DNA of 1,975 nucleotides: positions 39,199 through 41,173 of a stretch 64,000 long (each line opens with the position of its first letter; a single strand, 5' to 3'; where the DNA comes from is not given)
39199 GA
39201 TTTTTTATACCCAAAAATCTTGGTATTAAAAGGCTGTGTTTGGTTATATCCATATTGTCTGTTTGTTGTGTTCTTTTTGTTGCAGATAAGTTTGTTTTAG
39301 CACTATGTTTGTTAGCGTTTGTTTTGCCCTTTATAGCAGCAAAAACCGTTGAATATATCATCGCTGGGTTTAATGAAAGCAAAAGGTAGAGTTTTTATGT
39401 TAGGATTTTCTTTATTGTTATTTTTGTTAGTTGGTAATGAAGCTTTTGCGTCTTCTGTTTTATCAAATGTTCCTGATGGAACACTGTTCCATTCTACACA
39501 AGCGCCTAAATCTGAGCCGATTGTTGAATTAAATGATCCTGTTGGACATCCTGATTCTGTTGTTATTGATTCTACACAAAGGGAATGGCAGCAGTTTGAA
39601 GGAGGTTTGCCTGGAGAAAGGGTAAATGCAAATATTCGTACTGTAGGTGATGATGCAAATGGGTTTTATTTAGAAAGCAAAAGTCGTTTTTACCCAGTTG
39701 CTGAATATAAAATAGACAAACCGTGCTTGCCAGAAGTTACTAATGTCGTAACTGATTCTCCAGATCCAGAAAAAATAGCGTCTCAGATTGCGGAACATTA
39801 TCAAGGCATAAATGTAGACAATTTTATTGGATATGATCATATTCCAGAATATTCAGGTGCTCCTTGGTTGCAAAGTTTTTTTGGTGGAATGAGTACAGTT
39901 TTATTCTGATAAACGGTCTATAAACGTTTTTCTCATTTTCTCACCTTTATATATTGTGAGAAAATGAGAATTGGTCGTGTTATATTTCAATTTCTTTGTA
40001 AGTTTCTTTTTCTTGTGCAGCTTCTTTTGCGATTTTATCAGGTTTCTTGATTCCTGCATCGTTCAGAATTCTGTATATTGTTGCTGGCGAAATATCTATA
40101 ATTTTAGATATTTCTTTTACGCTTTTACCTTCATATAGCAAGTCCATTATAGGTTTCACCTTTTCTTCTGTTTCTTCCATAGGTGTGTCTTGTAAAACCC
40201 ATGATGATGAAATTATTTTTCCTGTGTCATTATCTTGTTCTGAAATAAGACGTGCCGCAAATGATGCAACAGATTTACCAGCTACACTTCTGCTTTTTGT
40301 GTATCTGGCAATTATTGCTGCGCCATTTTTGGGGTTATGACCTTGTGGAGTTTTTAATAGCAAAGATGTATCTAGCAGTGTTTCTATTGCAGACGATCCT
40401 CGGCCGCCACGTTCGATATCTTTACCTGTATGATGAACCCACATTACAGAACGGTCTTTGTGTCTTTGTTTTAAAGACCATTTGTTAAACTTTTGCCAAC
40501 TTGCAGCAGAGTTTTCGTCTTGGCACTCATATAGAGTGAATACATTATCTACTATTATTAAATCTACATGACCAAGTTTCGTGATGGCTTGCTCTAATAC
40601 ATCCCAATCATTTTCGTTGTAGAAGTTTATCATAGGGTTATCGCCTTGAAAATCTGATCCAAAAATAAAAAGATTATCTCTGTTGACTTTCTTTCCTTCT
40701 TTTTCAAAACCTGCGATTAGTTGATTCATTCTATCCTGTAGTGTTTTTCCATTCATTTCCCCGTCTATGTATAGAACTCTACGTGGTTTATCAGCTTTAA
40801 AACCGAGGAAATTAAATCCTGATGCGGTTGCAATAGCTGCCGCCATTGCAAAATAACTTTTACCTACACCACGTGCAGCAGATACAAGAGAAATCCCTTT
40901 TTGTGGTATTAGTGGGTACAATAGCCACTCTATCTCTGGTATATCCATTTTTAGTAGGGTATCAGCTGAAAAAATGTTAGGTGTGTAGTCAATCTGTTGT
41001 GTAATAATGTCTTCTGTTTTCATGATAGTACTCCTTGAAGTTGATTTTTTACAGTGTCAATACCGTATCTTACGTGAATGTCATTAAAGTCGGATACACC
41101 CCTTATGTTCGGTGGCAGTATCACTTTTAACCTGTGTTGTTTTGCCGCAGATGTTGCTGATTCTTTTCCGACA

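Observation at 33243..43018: Integrative satellite-phage-like island in tRNA-Met, bounded by a 47-bp direct repeat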

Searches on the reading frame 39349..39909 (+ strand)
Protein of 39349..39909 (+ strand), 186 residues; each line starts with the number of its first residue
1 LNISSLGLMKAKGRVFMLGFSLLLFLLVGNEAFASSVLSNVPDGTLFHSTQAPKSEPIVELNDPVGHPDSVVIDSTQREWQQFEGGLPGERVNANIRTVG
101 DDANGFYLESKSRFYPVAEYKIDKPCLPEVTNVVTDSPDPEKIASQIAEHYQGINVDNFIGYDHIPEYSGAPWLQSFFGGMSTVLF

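Call 8: search_protein_families(library=pfam, proteins=[window:39349-39909:+], max_evalue=0.01)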
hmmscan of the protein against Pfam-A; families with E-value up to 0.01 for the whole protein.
window:39349-39909:+ (186 aa): 0 families

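Call 9: search_protein_families(library=padloc, proteins=[window:39349-39909:+], max_evalue=0.01)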
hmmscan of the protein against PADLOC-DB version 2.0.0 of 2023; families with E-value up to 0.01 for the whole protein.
window:39349-39909:+ (186 aa): 0 families

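Call 15: search_protein_families(library=phrogs, proteins=[window:39349-39909:+], max_evalue=0.01)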
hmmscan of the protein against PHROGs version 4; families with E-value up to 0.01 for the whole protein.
window:39349-39909:+ (186 aa): 0 families

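Call 16: search_protein_families(library=ncbifam, proteins=[window:39349-39909:+], max_evalue=0.01)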
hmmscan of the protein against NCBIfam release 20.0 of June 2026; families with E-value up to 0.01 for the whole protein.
window:39349-39909:+ (186 aa): 0 families

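Call 63: find_homologous_proteins(query=window:39349-39909:+, max_evalue=0.001)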
Query window:39349-39909:+ (186 aa): 4 proteins with E <= 0.001 among 99 candidates.
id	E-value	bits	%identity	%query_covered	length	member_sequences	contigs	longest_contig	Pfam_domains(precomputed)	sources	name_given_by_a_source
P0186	3.9e-115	400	99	96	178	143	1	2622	-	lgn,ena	-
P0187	1.4e-108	379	96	96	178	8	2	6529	-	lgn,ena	-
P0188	4.0e-93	329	84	96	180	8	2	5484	-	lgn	-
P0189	1.5e-64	235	63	84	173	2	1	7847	-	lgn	-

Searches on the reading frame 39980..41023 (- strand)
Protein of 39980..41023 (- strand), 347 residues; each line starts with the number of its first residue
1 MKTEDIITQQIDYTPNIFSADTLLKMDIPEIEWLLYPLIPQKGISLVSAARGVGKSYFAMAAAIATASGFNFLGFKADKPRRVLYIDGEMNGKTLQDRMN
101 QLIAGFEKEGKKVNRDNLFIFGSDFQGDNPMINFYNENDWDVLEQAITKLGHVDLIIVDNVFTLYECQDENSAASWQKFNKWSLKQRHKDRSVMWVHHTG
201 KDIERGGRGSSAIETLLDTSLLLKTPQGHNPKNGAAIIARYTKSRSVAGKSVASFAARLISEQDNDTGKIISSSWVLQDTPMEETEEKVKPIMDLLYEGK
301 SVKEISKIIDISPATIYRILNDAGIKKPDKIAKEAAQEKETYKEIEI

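Call 8: search_protein_families(library=pfam, proteins=[window:39980-41023:-], max_evalue=0.01)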
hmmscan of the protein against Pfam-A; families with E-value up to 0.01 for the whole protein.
window:39980-41023:- (347 aa): 10 families
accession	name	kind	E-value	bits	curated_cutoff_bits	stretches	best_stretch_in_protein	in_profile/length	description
PF13481.12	AAA_25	-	2.1e-29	103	27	1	24-202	15-193/195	AAA domain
PF02796.21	HTH_7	-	2.2e-06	28.2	23.8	1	292-322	14-44/45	Helix-turn-helix domain of resolvase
PF13384.12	HTH_23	-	4.2e-05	23.7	24.6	1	292-321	10-39/50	Homeodomain-like domain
PF13936.12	HTH_38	-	5.8e-05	23.2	27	1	292-318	13-39/44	Helix-turn-helix domain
PF00196.25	GerE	-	0.00018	21.5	23.5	1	292-316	10-34/57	Bacterial regulatory proteins, luxR family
PF13551.12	HTH_29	-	0.00043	20.8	28.1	1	293-322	5-35/64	Winged helix-turn helix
PF13518.12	HTH_28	-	0.0018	18.7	25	1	292-322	6-35/52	Helix-turn-helix domain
PF13542.12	HTH_Tnp_ISL3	-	0.0021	17.9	27.4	1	292-323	20-50/51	Helix-turn-helix domain of transposase family ISL3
PF15978.11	TnsD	-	0.0043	16.6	32.4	1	295-343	194-243/355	Tn7-like transposition protein D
PF14493.12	HTH_40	-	0.0057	17.4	27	0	293-346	6-58/89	Helix-turn-helix domain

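Call 9: search_protein_families(library=padloc, proteins=[window:39980-41023:-], max_evalue=0.01)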
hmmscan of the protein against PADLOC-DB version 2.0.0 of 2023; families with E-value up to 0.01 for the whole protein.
window:39980-41023:- (347 aa): 5 families
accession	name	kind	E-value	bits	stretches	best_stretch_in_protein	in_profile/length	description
PDLC01848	CARF3--CARF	-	5e-05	21.1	1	262-322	116-172/197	-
PDLC04133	mad1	-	0.0013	16.9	1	301-330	7-36/60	mads_1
PDLC01268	CasR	-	0.0027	15.7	1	281-321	119-159/179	"CAS-I,CAS-II,CAS-III,CAS-IV,CAS-V,CAS-VI; associated_signaling"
PDLC04140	mad8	-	0.0037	14.8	1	40-137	25-95/314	mads_8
PDLC01434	CasR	-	0.0045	14.9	1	280-320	122-162/191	"CAS-I,CAS-II,CAS-III,CAS-IV,CAS-V,CAS-VI; associated_signaling"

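Call 15: search_protein_families(library=phrogs, proteins=[window:39980-41023:-], max_evalue=0.01)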
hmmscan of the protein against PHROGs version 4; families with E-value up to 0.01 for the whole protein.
window:39980-41023:- (347 aa): 21 families
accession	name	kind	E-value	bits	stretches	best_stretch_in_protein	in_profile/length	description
phrog_906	-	DNA, RNA and nucleotide metabolism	1.1e-24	88.3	1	26-257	511-737/872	DNA polymerase/primase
phrog_3123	-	unknown function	4.1e-22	79.5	1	29-211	328-524/583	-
phrog_2850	-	unknown function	9.6e-19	68.6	1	30-288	146-390/465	-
phrog_13004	-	unknown function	2.4e-12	47.4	1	14-181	104-266/363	-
phrog_1284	-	unknown function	6.2e-12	46.5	1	31-234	24-232/306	-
phrog_2597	-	DNA, RNA and nucleotide metabolism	1.9e-10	40.9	1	36-202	361-517/747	DNA primase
phrog_25693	-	unknown function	8.5e-10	38.8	1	26-205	34-215/405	-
phrog_19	-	DNA, RNA and nucleotide metabolism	1.2e-09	38.6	1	24-160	335-465/621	DnaB-like replicative helicase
phrog_6357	-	unknown function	2.5e-09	37.9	1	30-100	19-82/321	-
phrog_239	-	DNA, RNA and nucleotide metabolism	4e-08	33.7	1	28-246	345-576/801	DNA primase/helicase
phrog_3228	-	DNA, RNA and nucleotide metabolism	1.2e-07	31.5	1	40-232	372-563/766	replicative helicase-primase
phrog_6012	-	DNA, RNA and nucleotide metabolism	3.4e-07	30.9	1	9-205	112-299/447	DNA helicase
phrog_125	-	DNA, RNA and nucleotide metabolism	1.6e-05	25.6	1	285-340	164-220/254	DNA invertase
phrog_243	-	DNA, RNA and nucleotide metabolism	5.8e-05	23.2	1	41-202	34-194/273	DnaB-like replicative helicase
phrog_1303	-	DNA, RNA and nucleotide metabolism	0.0001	23.1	1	283-336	23-76/184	DNA binding protein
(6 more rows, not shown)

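Call 16: search_protein_families(library=ncbifam, proteins=[window:39980-41023:-], max_evalue=0.01)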
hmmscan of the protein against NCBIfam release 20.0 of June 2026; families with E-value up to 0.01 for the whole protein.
window:39980-41023:- (347 aa): 5 families
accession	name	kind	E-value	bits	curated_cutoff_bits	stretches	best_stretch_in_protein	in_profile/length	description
NF040595.1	HTH_Cbp1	equivalog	6.3e-05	22.9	140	1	285-342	48-107/135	CRISPR DNA repeat-binding protein Cbp1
TIGR02937.1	sigma70-ECF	superfamily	0.00011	21.9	42.9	1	129-323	97-157/165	sigma-70 family RNA polymerase sigma factor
TIGR01884.1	cas_HTH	subfamily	0.00062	19.2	60.2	1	277-321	132-178/202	CRISPR-associated CARF protein Csa3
NF033558.1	transpos_IS1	equivalog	0.00071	19.6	100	1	274-340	30-96/199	IS1 family transposase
NF033545.0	transpos_IS630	equivalog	0.0088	15.5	100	0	294-322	6-35/299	IS630 family transposase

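Call 20: search_dna_similar(query=window:39980-41023:-, collection=phages, mode=protein, max_rows=15)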
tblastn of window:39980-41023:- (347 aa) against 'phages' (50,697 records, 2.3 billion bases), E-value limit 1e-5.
Records with a match: 259; places in all: 259; records where one place covers at least 80% of the query: 2.
Best place of each record, by identity: <60% 259.
By first word of the organism name: Mycobacterium 183; Gordonia 41; Roseobacter 6; Caudoviricetes 4; Caulobacter 4; Wolbachia 4; Salmonella 3; Tsukamurella 2; Vibrio 2; Mycolicibacterium 2; and 6 more.
By host as written in the record: Mycobacterium smegmatis mc2 155 110; Mycobacterium smegmatis mc#155 37; Gordonia terrae 3612 14; Gordonia rubripertincta NRRL B-16540 13; - 13; Mycobacterium sp. 6; Gordonia terrae NRRL B-16283 5; Mycobacterium smegmatis mc2155 5; and 32 more.
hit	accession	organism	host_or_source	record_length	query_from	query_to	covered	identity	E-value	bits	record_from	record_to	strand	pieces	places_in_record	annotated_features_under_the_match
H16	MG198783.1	Gordonia phage Mahdia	Gordonia terrae 3612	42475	27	318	84%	25.5%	5e-8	61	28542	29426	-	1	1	DNA primase/helicase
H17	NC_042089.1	Gordonia phage Mahdia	Gordonia terrae 3612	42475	27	318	84%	25.5%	5e-8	61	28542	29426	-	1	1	DNA polymerase/primase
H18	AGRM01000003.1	Salmonella enterica subsp. houtenae str. ATCC BAA-1581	Homo sapiens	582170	32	299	77%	27.4%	5e-9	64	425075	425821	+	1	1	hypothetical protein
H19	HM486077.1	Tsukamurella phage TPA2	Tsukamurella paurometabola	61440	5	223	63%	31.2%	1e-12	75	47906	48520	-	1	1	primase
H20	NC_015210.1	Tsukamurella phage TPA2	Tsukamurella paurometabola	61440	5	223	63%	31.2%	1e-12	75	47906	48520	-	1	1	DNA polymerase/primase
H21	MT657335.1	Gordonia phage Mariokart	Gordonia terrae 3612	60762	4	224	64%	30.2%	8e-12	72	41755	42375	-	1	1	49: DNA primase/polymerase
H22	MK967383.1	Gordonia phage SweatNTears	Gordonia terrae 3612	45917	15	272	74%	25.6%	4e-7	57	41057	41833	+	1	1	60: RecA-like DNA recombinase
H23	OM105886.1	Gordonia phage Ligma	Gordonia terrae NRRL B-16283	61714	4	224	64%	29.7%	2e-11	71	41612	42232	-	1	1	49: DNA primase/helicase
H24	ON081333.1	Gordonia phage Axumite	Gordonia terrae 3612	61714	4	224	64%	29.7%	2e-11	71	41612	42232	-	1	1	49: DNA helicase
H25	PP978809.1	Gordonia phage Shatter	Gordonia terrae NRRL B-16283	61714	4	224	64%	29.7%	2e-11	71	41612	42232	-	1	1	49: DNA helicase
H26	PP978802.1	Gordonia phage Fresco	Gordonia terrae NRRL B-16283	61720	4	224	64%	29.7%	2e-11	71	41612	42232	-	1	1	49: DNA helicase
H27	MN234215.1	Gordonia phage SteamedHams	Gordonia rubripertincta NRRL B-16540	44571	14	273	75%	25.1%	7e-7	57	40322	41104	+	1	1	59: RecA-like DNA recombinase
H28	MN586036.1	Gordonia phage AndPeggy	Gordonia rubripertincta NRRL B-16540 SEA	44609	14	273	75%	25.1%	7e-7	57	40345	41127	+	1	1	55: RecA-like DNA recombinase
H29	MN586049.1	Gordonia phage Yarn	Gordonia rubripertincta NRRL B-16540 SEA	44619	14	273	75%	25.1%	7e-7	57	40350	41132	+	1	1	55: RecA-like DNA recombinase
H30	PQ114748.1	Gordonia phage MunkgeeRoachy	Gordonia rubripertincta NRRL B-16540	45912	15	272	74%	25.3%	3e-7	58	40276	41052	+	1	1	56: RecA-like DNA recombinase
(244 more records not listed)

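Call 22: find_related_loci(query=window:39980-41023:-, collection=viral_contigs, flank=10000)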
Query window:39980-41023:- (347 aa) in viral_contigs; peptide patterns used: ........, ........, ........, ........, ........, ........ (x = any residue, [..] = any of these).
2 stretches matched a pattern, but none encodes a relative of the query by tblastn (E <= 1e-3).
